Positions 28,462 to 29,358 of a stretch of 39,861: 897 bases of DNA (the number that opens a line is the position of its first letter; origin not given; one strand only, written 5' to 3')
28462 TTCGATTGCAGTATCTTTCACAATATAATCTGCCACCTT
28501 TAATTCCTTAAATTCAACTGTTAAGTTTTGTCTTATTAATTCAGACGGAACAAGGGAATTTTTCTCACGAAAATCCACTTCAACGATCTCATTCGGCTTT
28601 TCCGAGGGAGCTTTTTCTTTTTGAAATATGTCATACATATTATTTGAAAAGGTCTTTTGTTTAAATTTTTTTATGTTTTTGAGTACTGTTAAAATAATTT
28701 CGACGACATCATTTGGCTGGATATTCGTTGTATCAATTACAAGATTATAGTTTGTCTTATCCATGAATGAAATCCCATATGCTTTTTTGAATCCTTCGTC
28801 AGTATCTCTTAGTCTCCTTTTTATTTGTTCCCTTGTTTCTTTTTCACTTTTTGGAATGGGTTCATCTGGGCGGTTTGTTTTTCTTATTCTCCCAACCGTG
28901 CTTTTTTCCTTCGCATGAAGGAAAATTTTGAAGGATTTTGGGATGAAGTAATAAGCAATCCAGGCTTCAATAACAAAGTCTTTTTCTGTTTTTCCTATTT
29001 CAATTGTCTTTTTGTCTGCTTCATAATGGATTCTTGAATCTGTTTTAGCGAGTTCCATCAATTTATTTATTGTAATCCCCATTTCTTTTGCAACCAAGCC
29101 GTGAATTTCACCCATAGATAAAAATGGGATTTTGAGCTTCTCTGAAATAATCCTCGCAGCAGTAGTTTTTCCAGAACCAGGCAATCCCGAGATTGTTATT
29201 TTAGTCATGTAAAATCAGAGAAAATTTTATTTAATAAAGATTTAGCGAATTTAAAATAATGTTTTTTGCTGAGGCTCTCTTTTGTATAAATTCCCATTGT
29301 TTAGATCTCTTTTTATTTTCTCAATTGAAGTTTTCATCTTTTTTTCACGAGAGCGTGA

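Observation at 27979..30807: Split Hef: stand-alone helicase followed by a cytidylate-kinase-like domain fused to the ERCC4 nuclease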

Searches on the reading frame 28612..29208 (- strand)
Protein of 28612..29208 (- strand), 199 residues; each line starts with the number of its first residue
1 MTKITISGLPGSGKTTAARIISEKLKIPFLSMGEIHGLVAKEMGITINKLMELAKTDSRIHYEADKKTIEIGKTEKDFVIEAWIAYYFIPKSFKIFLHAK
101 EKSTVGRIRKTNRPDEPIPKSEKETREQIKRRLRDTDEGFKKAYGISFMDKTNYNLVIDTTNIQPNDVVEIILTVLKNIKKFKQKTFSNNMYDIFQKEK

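Call 16: search_solved_structures(query=window:28612-29208:-, max_evalue=1, show_alignments=3)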
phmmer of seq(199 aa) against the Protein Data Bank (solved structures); distinct sequences matched with E-value up to 1: 66 (the best 60 are shown).
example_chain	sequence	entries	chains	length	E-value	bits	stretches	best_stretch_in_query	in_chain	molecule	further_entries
4cvn_A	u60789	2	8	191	6.3e-05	26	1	4-179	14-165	PUTATIVE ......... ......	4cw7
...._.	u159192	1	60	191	0.0043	20.1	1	3-81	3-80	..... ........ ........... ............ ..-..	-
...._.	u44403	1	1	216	0.0094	18.9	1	4-41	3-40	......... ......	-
5g3z_A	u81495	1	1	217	0.019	18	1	4-42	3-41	ADENYLATE KINSE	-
5g40_A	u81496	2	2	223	0.02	17.9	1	4-42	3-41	ADENYLATE KINSE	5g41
3dkv_A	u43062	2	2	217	0.022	17.7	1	4-42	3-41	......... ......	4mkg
4qbf_A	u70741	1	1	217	0.022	17.7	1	4-42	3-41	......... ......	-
4mkh_A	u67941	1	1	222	0.023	17.7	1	4-42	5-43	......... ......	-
9d2f_A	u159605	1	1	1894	0.023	17.6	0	5-51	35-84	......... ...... 9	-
8pvw_A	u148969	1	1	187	0.029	17.4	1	3-46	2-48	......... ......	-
4np6_A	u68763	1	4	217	0.031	17.2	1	3-40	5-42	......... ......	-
9r6u_A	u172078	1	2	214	0.033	17.2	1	3-55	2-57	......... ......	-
3x2s_A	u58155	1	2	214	0.04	16.9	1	3-51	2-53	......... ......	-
8q2b_A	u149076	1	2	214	0.04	16.9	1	3-47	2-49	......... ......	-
6s36_A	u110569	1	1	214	0.041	16.9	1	3-47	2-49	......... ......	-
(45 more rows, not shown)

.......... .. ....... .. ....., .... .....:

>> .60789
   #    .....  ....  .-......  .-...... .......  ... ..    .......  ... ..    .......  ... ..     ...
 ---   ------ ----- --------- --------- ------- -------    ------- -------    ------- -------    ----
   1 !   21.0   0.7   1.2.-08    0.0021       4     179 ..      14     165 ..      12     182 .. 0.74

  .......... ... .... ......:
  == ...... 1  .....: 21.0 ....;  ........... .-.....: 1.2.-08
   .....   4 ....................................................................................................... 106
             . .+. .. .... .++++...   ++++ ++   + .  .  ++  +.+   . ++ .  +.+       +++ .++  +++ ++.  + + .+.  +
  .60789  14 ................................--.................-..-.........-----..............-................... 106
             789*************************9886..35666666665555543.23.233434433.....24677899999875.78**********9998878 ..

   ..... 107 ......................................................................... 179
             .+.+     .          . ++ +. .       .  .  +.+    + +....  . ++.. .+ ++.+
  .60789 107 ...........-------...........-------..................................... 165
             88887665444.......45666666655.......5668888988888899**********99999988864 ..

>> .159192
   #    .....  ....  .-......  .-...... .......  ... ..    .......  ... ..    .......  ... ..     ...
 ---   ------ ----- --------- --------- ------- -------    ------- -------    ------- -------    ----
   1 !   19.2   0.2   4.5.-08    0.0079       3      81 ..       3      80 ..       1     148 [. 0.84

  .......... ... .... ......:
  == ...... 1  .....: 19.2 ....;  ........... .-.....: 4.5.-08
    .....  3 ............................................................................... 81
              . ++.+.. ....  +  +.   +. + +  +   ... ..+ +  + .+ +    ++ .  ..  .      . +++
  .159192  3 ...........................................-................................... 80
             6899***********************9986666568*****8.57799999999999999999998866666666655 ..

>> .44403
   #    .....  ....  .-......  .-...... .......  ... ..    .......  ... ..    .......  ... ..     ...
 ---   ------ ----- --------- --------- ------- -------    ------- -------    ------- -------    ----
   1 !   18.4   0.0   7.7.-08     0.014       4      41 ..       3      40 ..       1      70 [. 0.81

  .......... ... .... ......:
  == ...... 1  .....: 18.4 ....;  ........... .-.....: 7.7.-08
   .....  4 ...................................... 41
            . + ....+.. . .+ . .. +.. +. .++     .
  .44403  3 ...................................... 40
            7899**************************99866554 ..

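Call 21: find_homologous_proteins(query=A1, max_evalue=0.00001)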
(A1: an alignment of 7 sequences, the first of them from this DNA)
Query A1 (7 sequences) (179 aa, profile of the alignment): 985 proteins with E <= 0.00001 among 8000 candidates; the best 120 are listed.
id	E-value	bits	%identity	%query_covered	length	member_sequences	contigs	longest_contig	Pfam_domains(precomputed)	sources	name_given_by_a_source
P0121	7.6e-78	279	47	100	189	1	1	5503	PF02224.25,PF13207.13,PF13189.13,PF01202.29,PF13238.13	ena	-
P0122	1.8e-75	271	39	98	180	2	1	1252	PF02224.25,PF13207.13,PF13189.13,PF13238.13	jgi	jgi:cytidylate kinase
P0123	2.6e-72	261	47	99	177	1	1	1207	PF00406.30,PF02223.24,PF02224.25,PF13671.13,PF13207.13,PF13189.13,PF13238.13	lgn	-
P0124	2.8e-70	254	47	97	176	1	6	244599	PF02224.25,PF13207.13,PF13189.13,PF01202.29,PF13238.13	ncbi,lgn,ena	ncbi:MAG: (d)CMP kinase [Nanoarchaeota archaeon]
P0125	4.5e-70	253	49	97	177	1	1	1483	PF02224.25,PF13671.13,PF13207.13,PF13189.13,PF00004.36,PF01202.29,PF13238.13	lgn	-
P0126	2.1e-69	251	44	97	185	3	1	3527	PF02224.25,PF13207.13,PF13189.13,PF01202.29,PF13238.13,PF01712.26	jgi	-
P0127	6.4e-69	249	47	98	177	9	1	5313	PF00406.30,PF02224.25,PF13671.13,PF13207.13,PF13189.13,PF00004.36,PF01202.29,PF13238.13,PF01712.26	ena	-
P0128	8.2e-69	249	45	98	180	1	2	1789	PF02224.25,PF13671.13,PF13207.13,PF13189.13,PF01202.29,PF13238.13,PF01712.26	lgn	-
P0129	1.5e-68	248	47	97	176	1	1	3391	PF02224.25,PF13671.13,PF13207.13,PF13189.13,PF13238.13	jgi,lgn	-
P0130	1.6e-68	248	45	91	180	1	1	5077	PF02224.25,PF13207.13,PF13189.13,PF01202.29,PF13238.13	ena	-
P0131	1.8e-68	248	51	97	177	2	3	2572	PF02224.25,PF13671.13,PF13207.13,PF13189.13,PF13238.13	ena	-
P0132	2.1e-68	248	50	97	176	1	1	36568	PF02224.25,PF13671.13,PF13207.13,PF13189.13,PF01202.29,PF13238.13,PF20720.4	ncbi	-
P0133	3.4e-68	247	44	91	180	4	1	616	PF02224.25,PF13207.13,PF13189.13,PF01202.29,PF13238.13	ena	-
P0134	4.9e-68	247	43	97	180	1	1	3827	PF02224.25,PF13671.13,PF13207.13,PF13189.13,PF01202.29,PF13238.13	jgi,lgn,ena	-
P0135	9.4e-68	246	49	97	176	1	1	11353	PF02224.25,PF13671.13,PF13207.13,PF13189.13,PF01202.29,PF13238.13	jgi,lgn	jgi:predicted cytidylate kinase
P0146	3.0e-66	241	55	94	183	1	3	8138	PF00406.30,PF02224.25,PF13671.13,PF13207.13,PF13189.13,PF00004.36,PF01202.29,PF13238.13,PF01712.26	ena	-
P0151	6.1e-66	240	43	97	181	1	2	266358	PF02224.25,PF13207.13,PF13189.13,PF01202.29,PF13238.13,PF01712.26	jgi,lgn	jgi:cytidylate kinase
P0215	4.1e-63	231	35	99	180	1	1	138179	PF02224.25,PF13207.13,PF13189.13,PF01202.29,PF13238.13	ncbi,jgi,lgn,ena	ncbi:MAG: cytidylate kinase family protein [Patescibacteria group bacterium]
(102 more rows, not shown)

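Call 27: find_encoding_contigs(protein=P0146, flank=4000, max_places=1)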
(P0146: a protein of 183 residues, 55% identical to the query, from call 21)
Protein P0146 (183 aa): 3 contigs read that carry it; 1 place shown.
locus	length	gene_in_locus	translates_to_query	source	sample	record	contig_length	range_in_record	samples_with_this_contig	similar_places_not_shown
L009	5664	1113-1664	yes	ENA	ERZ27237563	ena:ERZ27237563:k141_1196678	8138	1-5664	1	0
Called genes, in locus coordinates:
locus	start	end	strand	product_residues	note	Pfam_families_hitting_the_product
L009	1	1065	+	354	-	?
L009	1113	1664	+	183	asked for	PF00004:AAA (faint), PF00406:ADK (weak), PF02224:Cytidylate_kin (weak), PF13189:Cytidylate_kin2, PF13207:AAA_17, PF13238:AAA_18, PF13671:AAA_33 (weak), PF01202:SKI (weak), +1 more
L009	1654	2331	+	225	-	PF02732:ERCC4, PF14520:HHH_5 (weak)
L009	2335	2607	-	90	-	-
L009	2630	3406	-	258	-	PF07091:FmrO (weak)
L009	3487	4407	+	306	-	PF01926:MMR_HSR1, PF02421:FeoB_N, PF02824:TGS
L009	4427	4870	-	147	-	-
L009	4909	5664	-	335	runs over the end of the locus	PF00579:tRNA-synt_1b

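Call 28: find_encoding_contigs(protein=P0121, flank=4000, max_places=1)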
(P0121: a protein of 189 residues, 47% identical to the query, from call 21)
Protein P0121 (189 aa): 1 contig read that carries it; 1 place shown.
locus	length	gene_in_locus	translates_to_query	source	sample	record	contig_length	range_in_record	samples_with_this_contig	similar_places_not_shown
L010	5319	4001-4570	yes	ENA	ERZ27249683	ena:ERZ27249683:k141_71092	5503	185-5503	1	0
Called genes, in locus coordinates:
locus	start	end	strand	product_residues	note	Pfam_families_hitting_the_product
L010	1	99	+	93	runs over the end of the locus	?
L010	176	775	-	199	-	-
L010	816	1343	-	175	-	-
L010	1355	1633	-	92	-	PF05239:PRC (weak)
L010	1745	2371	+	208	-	-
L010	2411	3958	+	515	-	PF00270:DEAD, PF04851:ResIII, PF21210:RNA_helicase_helical, PF00271:Helicase_C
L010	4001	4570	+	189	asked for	PF13189:Cytidylate_kin2, PF13238:AAA_18, PF01202:SKI (faint), PF13207:AAA_17, PF02224:Cytidylate_kin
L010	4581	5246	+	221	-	PF02732:ERCC4, PF14520:HHH_5 (weak)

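Call 29: find_encoding_contigs(protein=P0127, flank=4000, max_places=1)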
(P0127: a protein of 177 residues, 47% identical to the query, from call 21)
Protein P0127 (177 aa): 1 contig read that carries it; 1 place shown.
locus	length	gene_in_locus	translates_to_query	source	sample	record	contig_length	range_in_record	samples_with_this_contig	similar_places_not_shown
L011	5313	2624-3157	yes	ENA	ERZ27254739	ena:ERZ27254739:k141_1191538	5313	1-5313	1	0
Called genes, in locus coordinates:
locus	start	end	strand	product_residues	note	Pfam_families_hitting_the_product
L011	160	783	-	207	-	-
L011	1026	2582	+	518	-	PF00270:DEAD, PF04851:ResIII, PF21210:RNA_helicase_helical, PF00271:Helicase_C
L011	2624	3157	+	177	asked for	PF00004:AAA (faint), PF00406:ADK (weak), PF01712:dNK (faint), PF13189:Cytidylate_kin2, PF13207:AAA_17, PF13238:AAA_18, PF13671:AAA_33 (weak), PF02224:Cytidylate_kin, +1 more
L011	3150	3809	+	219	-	PF02732:ERCC4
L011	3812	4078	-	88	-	-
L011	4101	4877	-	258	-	-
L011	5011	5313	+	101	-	?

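Call 31: find_related_loci(query=A1, collection=genome_contigs, flank=5000)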
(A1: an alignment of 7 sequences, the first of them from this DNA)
Query A1 (179 aa) in genome_contigs; peptide patterns used: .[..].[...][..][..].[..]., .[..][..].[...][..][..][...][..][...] (x = any residue, [..] = any of these).
600 stretches matched a pattern (row limit reached: there are more); 350 encode a relative of the query (tblastn E <= 1e-3); the best 80 are kept; 80 distinct loci.
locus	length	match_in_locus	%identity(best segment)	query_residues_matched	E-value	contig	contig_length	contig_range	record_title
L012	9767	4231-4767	56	1-179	1e-66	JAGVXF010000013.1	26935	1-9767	Candidatus Pacearchaeota archaeon isolate RIFOXYB1_FULL_34_12 rifoxyb1_full_scaffold_961, whole genome shotgun sequence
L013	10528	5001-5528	56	4-179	5e-64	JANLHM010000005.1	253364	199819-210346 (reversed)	MAG: Nanoarchaeota archaeon isolate P6-17 k99_142362, whole genome shotgun sequence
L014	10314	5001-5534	52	1-178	2e-58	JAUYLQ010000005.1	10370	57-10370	MAG: archaeon isolate C24_metabat.bin.40_sub C24_k141_150946, whole genome shotgun sequence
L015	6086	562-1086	48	4-179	3e-51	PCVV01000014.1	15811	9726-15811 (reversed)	MAG: Candidatus Pacearchaeota archaeon CG11_big_fil_rev_8_21_14_0_20_30_13 CG11_8_21_14_0.20_scaffold_2221_c, whole geno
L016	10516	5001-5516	48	1-171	2e-48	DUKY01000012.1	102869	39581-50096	MAG TPA_asm: Nanoarchaeota archaeon isolate UBA9966 contig_4741, whole genome shotgun sequence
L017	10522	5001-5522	47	4-177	3e-48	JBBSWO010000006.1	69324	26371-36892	MAG: Nanoarchaeota archaeon isolate H41-bin116_1 H41_bin116_1_000000000006, whole genome shotgun sequence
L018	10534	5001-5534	46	1-179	7e-47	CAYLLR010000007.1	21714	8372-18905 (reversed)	MAG TPA_asm: Candidatus Woesearchaeota archaeon isolate SRP216583_co2_144 genome assembly, contig: NODE_1636_length_2171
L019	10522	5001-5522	46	4-177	5e-46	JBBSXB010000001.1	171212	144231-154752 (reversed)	MAG: Nanoarchaeota archaeon isolate H41-bin091_1 H41_bin091_1_000000000001, whole genome shotgun sequence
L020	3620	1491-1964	48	3-161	1e-42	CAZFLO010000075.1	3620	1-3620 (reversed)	MAG TPA_asm: Candidatus Woesearchaeota archaeon isolate SRP104257_co1_30 genome assembly, contig: NODE_29983_length_3620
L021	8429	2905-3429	41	4-178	1e-42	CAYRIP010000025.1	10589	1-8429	MAG TPA_asm: uncultured archaeon isolate SRP214966_co2_17 genome assembly, contig: NODE_10901_length_10589_cov_4.268939,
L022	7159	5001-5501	43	4-164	2e-41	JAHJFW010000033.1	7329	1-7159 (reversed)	MAG: Patescibacteria group bacterium isolate Modern_marine_glass_biofilm.mb.46 Modern_marine_glas.mb.46_k141_190628, who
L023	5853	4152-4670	43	4-177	4e-41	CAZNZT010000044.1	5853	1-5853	MAG TPA_asm: uncultured Methanosarcinales archaeon isolate binchicken_co256_988 genome assembly, contig: NODE_42283_leng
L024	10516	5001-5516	46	1-173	8e-41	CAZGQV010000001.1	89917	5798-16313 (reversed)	MAG TPA_asm: Candidatus Woesearchaeota archaeon isolate binchicken_co181_207 genome assembly, contig: NODE_193_length_89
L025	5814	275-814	41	4-177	5e-40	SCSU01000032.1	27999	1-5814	MAG: Patescibacteria group bacterium isolate FW215_bin.7 FW215_bin.7-57677, whole genome shotgun sequence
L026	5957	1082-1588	41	4-172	9e-40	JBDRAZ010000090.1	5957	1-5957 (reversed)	MAG: archaeon isolate MEGAHIT-group-1.1032 k141_4163261, whole genome shotgun sequence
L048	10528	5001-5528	41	2-178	3e-36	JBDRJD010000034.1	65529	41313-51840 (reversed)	MAG: archaeon isolate MEGAHIT-group-1.626 k141_3253140, whole genome shotgun sequence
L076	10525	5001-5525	37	4-178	3e-33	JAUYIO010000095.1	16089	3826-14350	MAG: Nanoarchaeota archaeon isolate C24_maxbin.320 C24_k141_1132034, whole genome shotgun sequence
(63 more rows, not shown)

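Call 56: search_protein_families(library=ncbifam, proteins=[P0146, P0121, P0127, P0124, P0151, P0215, window:28672-29208:-], max_evalue=1e-10)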
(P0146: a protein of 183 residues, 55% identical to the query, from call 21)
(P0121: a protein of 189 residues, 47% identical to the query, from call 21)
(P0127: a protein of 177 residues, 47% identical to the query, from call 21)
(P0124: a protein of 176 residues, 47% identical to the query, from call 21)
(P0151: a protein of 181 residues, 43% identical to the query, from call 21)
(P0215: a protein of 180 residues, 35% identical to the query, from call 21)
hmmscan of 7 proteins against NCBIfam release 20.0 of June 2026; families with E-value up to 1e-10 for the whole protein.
P0146 (183 aa): 3 families
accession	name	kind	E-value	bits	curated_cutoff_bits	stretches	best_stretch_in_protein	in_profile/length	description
TIGR02173.1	cyt_kin_arch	equivalog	4e-31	108.3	102.1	1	1-174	1-167/169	(d)CMP kinase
NF003012.0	PRK03839.1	equivalog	1.7e-11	44.4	152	0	1-114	1-104/180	putative kinase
TIGR00017.1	cmk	equivalog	7.8e-11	42.1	135.55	0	1-39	3-41/217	(d)CMP kinase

P0121 (189 aa): 2 families
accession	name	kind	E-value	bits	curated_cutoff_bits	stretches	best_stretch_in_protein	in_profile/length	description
TIGR02173.1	cyt_kin_arch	equivalog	6.9e-33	114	102.1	1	3-177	2-168/169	(d)CMP kinase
NF003012.0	PRK03839.1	equivalog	4.6e-12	46.3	152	1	3-182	2-156/180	putative kinase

P0127 (177 aa): 3 families
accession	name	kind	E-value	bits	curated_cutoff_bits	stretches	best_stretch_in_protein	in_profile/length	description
TIGR02173.1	cyt_kin_arch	equivalog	7.5e-33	113.9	102.1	1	1-170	1-163/169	(d)CMP kinase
TIGR00017.1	cmk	equivalog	1.6e-14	54.1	135.55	0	1-34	3-36/217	(d)CMP kinase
NF003012.0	PRK03839.1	equivalog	5e-14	52.7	152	1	1-175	1-152/180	putative kinase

P0124 (176 aa): 3 families
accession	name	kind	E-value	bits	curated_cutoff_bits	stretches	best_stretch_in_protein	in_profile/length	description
TIGR02173.1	cyt_kin_arch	equivalog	3.5e-31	108.5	102.1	1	1-174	1-167/169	(d)CMP kinase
TIGR00017.1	cmk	equivalog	4.5e-16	59.2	135.55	0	57-173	104-215/217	(d)CMP kinase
NF003012.0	PRK03839.1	equivalog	3.9e-11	43.2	152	0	1-176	1-152/180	putative kinase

P0151 (181 aa): 3 families
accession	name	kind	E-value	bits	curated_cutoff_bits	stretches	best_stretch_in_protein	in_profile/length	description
TIGR02173.1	cyt_kin_arch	equivalog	1.5e-32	112.9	102.1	1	1-175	1-167/169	(d)CMP kinase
TIGR00017.1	cmk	equivalog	2.5e-14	53.5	135.55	0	62-175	109-216/217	(d)CMP kinase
NF003012.0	PRK03839.1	equivalog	1.9e-12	47.5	152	1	1-126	1-117/180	putative kinase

P0215 (180 aa): 2 families
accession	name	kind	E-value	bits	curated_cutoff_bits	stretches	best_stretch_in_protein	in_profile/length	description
TIGR02173.1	cyt_kin_arch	equivalog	2.9e-31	108.8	102.1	1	1-167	1-161/169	(d)CMP kinase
NF003012.0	PRK03839.1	equivalog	5.9e-11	42.7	152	1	1-162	1-150/180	putative kinase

seq(179 aa): 1 family
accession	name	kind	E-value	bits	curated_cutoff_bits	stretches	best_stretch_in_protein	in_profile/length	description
TIGR02173.1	cyt_kin_arch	equivalog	8.3e-29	100.8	102.1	1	3-176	2-168/169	(d)CMP kinase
